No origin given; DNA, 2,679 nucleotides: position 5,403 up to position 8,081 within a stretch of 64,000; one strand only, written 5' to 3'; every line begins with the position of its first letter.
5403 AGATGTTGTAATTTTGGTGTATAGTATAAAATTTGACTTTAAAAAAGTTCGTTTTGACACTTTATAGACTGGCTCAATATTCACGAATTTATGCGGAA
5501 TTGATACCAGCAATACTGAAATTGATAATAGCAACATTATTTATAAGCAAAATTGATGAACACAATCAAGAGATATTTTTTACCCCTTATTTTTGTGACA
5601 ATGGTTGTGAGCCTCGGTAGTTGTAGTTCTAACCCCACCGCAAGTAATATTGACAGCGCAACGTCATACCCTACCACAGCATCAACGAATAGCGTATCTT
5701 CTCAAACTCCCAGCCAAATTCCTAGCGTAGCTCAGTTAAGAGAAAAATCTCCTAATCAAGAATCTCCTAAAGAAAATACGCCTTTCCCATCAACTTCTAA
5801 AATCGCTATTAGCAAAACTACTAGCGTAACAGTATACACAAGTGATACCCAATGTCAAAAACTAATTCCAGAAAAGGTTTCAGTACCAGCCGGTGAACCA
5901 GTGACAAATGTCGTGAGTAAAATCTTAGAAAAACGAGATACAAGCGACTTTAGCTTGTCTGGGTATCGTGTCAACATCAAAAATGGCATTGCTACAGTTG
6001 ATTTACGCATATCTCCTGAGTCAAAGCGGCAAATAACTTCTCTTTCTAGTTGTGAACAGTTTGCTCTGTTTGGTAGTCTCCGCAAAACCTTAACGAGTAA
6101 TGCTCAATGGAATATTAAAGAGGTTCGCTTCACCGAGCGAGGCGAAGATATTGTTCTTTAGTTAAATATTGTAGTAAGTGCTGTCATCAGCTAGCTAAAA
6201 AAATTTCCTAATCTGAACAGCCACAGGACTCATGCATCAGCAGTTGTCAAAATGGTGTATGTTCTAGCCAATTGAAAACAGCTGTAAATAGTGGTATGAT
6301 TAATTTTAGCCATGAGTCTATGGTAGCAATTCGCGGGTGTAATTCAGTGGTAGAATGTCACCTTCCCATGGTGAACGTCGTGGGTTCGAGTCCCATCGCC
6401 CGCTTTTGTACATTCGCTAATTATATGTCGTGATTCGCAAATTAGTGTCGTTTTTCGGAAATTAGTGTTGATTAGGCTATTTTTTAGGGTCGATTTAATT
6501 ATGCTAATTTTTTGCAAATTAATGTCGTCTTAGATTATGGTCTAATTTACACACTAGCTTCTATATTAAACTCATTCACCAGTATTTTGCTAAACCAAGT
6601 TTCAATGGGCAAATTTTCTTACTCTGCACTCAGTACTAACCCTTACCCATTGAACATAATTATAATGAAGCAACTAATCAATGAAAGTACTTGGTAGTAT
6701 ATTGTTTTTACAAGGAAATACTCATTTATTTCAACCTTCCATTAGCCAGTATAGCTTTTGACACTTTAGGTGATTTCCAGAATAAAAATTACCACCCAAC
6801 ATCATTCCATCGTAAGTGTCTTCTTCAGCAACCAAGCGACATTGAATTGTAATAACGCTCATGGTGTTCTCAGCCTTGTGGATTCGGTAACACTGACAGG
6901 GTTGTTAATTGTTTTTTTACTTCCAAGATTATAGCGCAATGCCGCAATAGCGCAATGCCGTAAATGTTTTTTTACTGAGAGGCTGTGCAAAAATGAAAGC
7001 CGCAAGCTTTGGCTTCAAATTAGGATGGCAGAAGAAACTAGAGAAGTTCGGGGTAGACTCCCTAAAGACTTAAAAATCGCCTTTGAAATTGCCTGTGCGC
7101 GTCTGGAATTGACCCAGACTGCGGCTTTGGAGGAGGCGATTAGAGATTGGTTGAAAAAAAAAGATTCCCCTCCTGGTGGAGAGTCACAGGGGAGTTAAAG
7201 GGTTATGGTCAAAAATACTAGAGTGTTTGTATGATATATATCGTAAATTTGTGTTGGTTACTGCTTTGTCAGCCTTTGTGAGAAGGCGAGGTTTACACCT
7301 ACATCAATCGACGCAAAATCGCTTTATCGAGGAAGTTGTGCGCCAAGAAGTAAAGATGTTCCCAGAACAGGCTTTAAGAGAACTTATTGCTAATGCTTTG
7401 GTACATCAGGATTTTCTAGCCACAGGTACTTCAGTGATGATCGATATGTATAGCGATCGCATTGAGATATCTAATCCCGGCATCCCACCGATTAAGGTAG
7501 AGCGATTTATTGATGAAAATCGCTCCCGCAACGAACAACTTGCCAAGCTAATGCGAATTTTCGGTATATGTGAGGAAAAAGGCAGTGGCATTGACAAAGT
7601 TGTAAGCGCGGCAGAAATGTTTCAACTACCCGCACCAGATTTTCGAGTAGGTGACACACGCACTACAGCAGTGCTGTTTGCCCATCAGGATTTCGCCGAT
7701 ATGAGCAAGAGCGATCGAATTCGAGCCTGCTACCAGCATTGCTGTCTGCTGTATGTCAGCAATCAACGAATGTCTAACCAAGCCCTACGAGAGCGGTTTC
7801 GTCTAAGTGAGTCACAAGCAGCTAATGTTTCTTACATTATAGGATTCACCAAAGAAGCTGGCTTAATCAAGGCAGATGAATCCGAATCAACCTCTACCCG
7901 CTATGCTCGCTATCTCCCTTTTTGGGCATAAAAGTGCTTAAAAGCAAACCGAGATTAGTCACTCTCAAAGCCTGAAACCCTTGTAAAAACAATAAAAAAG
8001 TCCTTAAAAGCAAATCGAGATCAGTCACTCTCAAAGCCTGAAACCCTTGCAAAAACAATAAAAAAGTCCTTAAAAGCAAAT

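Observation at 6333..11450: Decayed type V-K CRISPR-associated transposon (CAST) lodged 2 nt downstream of tRNA-Gly(CCC)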

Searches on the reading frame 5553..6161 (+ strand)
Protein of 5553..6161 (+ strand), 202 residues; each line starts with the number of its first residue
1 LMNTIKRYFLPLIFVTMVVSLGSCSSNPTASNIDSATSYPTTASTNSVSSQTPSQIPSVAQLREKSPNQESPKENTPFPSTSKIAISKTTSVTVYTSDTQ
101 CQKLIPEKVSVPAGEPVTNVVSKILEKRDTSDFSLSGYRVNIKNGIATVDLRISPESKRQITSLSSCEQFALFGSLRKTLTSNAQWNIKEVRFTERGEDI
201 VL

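Call 9: search_protein_families(library=ncbifam, max_evalue=1, proteins=[window:5553-6161:+])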
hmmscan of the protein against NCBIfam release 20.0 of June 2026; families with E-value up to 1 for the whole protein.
window:5553-6161:+ (202 aa): 4 families
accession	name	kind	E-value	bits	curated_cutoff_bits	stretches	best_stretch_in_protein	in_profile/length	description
NF053527.1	lipo_Cory_WKLS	subfamily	0.0012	18.8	105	1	13-64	5-55/166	WKL family lipoprotein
NF050142.1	PG1828_fam_lipo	equivalog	0.029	15.1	50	1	12-50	7-50/59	PG1828 family lipoprotein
NF040528.1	SP_0198_lipo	equivalog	0.15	12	100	1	6-55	1-47/144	SP_0198 family lipoprotein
NF041057.1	Rcas_1661_fam_Se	equivalog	0.45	10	190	1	14-91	2-79/247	Rcas_1661 family thioredoxin-like (seleno)lipoprotein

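Call 10: search_protein_families(library=pfam, max_evalue=1, proteins=[window:5553-6161:+])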
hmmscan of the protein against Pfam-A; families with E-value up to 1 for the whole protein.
window:5553-6161:+ (202 aa): 0 families

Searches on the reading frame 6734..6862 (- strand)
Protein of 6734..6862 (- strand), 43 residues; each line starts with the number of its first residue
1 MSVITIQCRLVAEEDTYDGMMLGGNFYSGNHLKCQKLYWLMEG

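Call 9: search_protein_families(library=ncbifam, max_evalue=1, proteins=[window:6734-6862:-])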
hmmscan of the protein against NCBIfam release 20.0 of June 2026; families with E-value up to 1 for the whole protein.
seq(43 aa): 0 families

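Call 10: search_protein_families(library=pfam, max_evalue=1, proteins=[window:6734-6862:-])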
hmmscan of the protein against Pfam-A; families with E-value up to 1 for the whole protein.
seq(43 aa): 0 families

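Call 13: search_solved_structures(query=window:6734-6862:-, max_evalue=10, show_alignments=3)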
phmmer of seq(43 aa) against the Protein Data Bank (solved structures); distinct sequences matched with E-value up to 10: 0.

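Call 15: find_homologous_proteins(query=window:6734-6862:-, max_evalue=10)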
Query seq(43 aa) (43 aa): 2 proteins with E <= 10 among 2 candidates.
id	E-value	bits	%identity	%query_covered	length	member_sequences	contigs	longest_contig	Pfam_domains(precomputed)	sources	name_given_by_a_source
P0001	1.0e-22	95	100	100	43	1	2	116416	-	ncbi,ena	ncbi:hypothetical protein [uncultured Nostoc sp.]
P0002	8.6e+0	24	100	37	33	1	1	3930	-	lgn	-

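Call 47: find_encoding_contigs(protein=P0001, flank=10000, max_places=4)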
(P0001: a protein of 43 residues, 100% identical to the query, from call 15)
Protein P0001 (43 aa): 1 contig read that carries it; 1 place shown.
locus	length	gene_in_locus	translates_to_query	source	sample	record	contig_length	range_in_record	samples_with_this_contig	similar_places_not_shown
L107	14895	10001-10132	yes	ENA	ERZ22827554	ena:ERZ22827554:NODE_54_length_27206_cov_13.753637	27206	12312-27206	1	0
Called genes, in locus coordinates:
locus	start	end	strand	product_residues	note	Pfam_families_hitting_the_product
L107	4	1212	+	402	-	-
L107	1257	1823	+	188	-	-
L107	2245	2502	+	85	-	PF13443:HTH_26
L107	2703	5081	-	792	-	PF04313:HSDR_N (faint), PF00270:DEAD, PF04851:ResIII, PF18766:SWI2_SNF2, PF00271:Helicase_C (faint), PF08463:EcoEI_R_C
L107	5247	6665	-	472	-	PF04326:SLFN_AlbA_2, PF13749:HATPase_c_4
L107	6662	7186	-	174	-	PF01420:Methylase_S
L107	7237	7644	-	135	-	PF01850:PIN (weak)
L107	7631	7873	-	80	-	-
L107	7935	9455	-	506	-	PF12161:HsdM_N, PF02384:N6_Mtase, PF07669:Eco57I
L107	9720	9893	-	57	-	PF21432:56B_RHH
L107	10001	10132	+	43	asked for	-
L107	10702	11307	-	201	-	-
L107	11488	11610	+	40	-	-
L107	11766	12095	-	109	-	PF11282:DUF3082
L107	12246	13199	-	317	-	PF00288:GHMP_kinases_N, PF08544:GHMP_kinases_C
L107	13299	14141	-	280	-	PF00398:RrnaAD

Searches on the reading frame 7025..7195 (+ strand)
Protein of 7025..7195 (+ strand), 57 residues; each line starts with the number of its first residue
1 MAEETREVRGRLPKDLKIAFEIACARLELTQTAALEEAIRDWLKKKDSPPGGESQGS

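Call 9: search_protein_families(library=ncbifam, max_evalue=1, proteins=[window:7025-7195:+])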
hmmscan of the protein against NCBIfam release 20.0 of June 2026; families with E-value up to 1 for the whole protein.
seq(57 aa): 3 families
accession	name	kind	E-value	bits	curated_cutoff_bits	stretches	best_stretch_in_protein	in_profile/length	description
TIGR02384.1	RelB_DinJ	subfamily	0.042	14.1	45.65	1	6-37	4-35/85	type II toxin-antitoxin system RelB/DinJ family antitoxin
NF045682.1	DVU0772_fam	subfamily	0.12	12.6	45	1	10-46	65-99/100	DVU0772 family protein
NF037980.1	T2SS_GspK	equivalog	0.13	11.7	130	1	17-53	121-158/307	type II secretion system minor pseudopilin GspK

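Call 10: search_protein_families(library=pfam, max_evalue=1, proteins=[window:7025-7195:+])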
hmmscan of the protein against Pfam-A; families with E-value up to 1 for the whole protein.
seq(57 aa): 3 families
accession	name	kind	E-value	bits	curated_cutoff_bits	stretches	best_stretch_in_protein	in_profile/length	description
PF21432.3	56B_RHH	-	8e-16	58.1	27.2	1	14-45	1-32/32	56B-like, Ribbon-helix-helix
PF01402.27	RHH_1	-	0.0048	17.2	20.5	1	11-45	5-39/39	Ribbon-helix-helix protein, copG family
PF23359.1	Lsr2_DNA-bd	-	0.25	11.2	26.9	0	9-21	23-35/37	Lsr2 DNA-binding domain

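Call 32: find_related_loci(query=window:7025-7195:+, collection=metagenome_contigs, flank=10000)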
Query seq(57 aa) (57 aa) in metagenome_contigs; peptide patterns used: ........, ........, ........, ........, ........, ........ (x = any residue, [..] = any of these).
600 stretches matched a pattern (row limit reached: there are more); 24 encode a relative of the query (tblastn E <= 1e-3); 24 distinct loci.
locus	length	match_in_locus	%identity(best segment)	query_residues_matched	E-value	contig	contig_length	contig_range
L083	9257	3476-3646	88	1-57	1e-30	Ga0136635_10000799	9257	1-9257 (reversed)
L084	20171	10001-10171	88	1-57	1e-29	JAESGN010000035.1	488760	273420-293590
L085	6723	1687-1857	82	1-57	2e-28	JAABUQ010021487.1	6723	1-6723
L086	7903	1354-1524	81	1-57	3e-27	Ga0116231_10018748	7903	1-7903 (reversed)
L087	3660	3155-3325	81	1-57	6e-27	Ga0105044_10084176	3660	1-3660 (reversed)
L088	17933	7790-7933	98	1-48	7e-27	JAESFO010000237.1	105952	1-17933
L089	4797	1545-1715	81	1-57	9e-27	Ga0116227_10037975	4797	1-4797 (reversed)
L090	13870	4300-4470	84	1-57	1e-26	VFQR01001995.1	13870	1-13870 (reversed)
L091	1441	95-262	81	1-57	2e-26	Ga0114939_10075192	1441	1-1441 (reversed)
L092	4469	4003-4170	77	1-56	2e-26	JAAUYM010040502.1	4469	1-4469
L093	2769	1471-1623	86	1-51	2e-26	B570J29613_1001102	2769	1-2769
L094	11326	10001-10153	86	1-51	2e-26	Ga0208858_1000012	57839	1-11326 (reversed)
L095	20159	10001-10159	83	1-53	3e-26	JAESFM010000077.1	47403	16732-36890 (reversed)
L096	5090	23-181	81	1-53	4e-26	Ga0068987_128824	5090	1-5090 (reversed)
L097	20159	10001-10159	81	1-53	5e-26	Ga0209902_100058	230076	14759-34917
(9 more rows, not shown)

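Call 39: search_solved_structures(query=L088:5729-7627:-, max_evalue=0.001, show_alignments=1)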
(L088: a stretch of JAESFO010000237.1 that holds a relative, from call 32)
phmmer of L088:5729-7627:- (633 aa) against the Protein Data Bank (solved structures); distinct sequences matched with E-value up to 0.001: 5.
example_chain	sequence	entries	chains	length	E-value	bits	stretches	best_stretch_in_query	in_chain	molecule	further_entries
7n3o_A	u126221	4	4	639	4.7e-241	804.5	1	1-630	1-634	Cas12k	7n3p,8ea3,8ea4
8axa_A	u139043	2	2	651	5.1e-241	804.5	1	1-630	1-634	Cas12k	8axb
7pla_A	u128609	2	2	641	1.2e-240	803.2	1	2-630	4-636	ShCas12k | Cas12k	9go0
8bd5_A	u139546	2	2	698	1.6e-240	802.8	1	2-630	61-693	ShCas12k | Cas12k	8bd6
8rdu_A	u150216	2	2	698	1.8e-240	802.6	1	2-630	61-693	ShCas12k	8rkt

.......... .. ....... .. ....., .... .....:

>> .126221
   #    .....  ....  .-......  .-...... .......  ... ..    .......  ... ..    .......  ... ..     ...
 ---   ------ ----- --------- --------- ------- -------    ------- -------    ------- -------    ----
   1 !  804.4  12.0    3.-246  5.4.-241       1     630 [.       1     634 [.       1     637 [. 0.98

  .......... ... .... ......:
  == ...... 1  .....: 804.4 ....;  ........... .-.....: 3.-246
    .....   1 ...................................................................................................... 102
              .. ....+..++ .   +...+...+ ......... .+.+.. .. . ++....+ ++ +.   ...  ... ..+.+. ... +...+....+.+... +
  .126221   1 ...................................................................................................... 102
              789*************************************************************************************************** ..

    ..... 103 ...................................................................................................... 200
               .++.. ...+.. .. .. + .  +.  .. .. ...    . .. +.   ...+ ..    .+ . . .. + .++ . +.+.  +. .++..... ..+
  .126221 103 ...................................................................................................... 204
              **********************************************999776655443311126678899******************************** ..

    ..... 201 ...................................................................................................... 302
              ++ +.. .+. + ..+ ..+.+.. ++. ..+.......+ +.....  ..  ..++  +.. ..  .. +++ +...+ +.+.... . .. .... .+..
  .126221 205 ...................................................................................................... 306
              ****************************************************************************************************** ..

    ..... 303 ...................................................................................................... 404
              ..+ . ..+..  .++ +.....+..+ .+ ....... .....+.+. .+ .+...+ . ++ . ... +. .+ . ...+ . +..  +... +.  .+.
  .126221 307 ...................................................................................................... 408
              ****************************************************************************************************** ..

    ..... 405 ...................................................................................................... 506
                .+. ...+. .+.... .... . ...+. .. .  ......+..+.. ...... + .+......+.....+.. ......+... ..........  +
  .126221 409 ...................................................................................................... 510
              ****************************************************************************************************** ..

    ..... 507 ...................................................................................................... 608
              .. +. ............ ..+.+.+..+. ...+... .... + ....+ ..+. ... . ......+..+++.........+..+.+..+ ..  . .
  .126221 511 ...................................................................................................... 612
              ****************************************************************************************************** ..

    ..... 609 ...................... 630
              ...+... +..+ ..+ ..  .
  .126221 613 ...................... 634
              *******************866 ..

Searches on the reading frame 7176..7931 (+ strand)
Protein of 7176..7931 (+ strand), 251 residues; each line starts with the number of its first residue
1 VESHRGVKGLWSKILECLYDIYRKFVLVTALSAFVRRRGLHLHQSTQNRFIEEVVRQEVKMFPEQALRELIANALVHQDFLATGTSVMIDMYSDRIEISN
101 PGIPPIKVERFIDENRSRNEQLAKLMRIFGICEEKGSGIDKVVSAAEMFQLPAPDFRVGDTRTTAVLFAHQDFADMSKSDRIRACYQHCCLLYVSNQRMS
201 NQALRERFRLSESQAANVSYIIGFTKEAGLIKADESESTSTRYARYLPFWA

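Call 9: search_protein_families(library=ncbifam, max_evalue=1, proteins=[window:7176-7931:+])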
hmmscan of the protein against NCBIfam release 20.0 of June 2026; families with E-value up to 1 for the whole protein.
window:7176-7931:+ (251 aa): 0 families

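Call 10: search_protein_families(library=pfam, max_evalue=1, proteins=[window:7176-7931:+])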
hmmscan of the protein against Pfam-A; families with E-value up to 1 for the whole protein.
window:7176-7931:+ (251 aa): 3 families
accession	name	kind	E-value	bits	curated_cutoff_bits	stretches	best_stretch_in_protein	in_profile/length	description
PF13749.12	HATPase_c_4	-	2.9e-22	78.9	26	1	84-167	1-89/89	Putative ATP-dependent DNA helicase recG C-terminal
PF02518.31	HATPase_c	-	0.031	15.2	26.4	1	62-117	5-67/111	Histidine kinase-, DNA gyrase B-, and HSP90-like ATPase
PF01858.22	RB_A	-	0.16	12.2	25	1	49-94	88-133/196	Retinoblastoma-associated protein A domain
